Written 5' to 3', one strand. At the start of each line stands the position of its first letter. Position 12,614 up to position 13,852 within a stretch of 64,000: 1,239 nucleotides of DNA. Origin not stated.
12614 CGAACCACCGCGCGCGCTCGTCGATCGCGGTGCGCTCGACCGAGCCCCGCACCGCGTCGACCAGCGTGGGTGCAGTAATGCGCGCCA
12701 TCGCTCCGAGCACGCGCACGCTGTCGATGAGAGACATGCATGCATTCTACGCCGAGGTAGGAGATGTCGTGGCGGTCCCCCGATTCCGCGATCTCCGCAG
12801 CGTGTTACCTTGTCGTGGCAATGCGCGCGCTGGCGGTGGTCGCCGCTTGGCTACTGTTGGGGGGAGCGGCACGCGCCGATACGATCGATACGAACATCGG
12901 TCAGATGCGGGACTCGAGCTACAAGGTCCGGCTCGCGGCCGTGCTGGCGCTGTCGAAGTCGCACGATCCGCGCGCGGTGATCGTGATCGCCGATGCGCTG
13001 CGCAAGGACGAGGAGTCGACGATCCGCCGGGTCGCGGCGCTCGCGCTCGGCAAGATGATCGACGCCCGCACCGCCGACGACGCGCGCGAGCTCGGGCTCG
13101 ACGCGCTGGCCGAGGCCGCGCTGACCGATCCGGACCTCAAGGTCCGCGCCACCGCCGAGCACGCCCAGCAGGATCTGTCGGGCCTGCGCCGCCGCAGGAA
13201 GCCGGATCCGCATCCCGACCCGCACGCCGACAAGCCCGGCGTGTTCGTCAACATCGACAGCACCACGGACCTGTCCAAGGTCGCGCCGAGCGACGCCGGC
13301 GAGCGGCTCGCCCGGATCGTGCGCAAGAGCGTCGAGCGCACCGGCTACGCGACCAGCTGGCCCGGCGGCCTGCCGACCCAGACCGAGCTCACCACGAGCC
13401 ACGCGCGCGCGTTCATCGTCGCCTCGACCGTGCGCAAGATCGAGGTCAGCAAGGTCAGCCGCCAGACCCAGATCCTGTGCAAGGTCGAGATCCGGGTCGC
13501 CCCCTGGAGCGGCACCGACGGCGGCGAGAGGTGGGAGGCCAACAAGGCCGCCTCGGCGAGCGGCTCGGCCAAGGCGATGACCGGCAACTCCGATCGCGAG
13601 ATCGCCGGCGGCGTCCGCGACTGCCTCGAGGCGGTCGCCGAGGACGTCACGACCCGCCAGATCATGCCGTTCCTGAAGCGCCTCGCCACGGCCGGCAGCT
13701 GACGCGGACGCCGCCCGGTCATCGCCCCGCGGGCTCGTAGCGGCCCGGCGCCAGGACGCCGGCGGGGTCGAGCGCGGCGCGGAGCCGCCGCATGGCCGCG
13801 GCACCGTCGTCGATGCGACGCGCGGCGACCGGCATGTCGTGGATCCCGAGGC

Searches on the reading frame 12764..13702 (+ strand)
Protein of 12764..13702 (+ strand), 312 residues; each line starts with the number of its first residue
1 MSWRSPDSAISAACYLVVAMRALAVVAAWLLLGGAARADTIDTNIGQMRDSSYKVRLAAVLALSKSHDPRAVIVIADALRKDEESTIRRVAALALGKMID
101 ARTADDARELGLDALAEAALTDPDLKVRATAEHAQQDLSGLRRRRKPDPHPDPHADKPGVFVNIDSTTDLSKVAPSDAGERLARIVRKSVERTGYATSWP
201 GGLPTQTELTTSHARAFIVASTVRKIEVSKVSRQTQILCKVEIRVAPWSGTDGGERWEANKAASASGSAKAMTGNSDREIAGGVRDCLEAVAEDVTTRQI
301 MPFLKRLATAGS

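Call 3: search_protein_families(library=pfam, proteins=[window:12764-13702:+], max_evalue=0.1)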
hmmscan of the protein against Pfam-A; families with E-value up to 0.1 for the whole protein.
window:12764-13702:+ (312 aa): 5 families
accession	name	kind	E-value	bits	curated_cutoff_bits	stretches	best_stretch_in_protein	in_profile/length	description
PF13646.12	HEAT_2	-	5.3e-17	62.3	27.7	2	47-134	7-86/88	HEAT repeats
PF02985.28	HEAT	-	5.2e-07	29.8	23.5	0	48-64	9-25/31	HEAT repeat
PF12717.13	Cnd1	-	0.0009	19.8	26.4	1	81-139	31-86/162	non-SMC mitotic condensation complex subunit 1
PF03130.22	HEAT_PBS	-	0.011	16.6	20.9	0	55-80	1-26/27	PBS lyase HEAT-like repeat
PF25786.1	HEAT_GCN1_C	-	0.061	13.8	27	0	69-131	26-87/151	GCN1-like, C-terminal HEAT repeats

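Call 4: search_protein_families(library=ncbifam, proteins=[window:12764-13702:+], max_evalue=0.1)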
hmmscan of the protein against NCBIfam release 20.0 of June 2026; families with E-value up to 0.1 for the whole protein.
window:12764-13702:+ (312 aa): 5 families
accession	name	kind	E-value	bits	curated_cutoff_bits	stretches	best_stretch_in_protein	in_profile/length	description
NF058515.1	phyc_lyase_CpcF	equivalog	4.9e-05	23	220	1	40-137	61-161/200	C-phycocyanin alpha-cysteine-84 phycocyanobilin lyase subunit CpcF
NF007244.0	PRK09687.1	equivalog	0.00089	18.6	275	1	50-110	140-198/285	putative lyase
NF010374.0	PRK13800.1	equivalog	0.0013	17.1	1196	1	22-136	790-896/898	fumarate reductase/succinate dehydrogenase flavoprotein subunit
NF045915.1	PhycobilmeDegNblB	equivalog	0.04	13.4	300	0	52-103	112-162/214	phycobilisome degradation protein NblB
NF006951.0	PRK09433.1-2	equivalog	0.085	11.4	788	0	18-79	203-264/535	thiamine/thiamine pyrophosphate ABC transporter permease ThiP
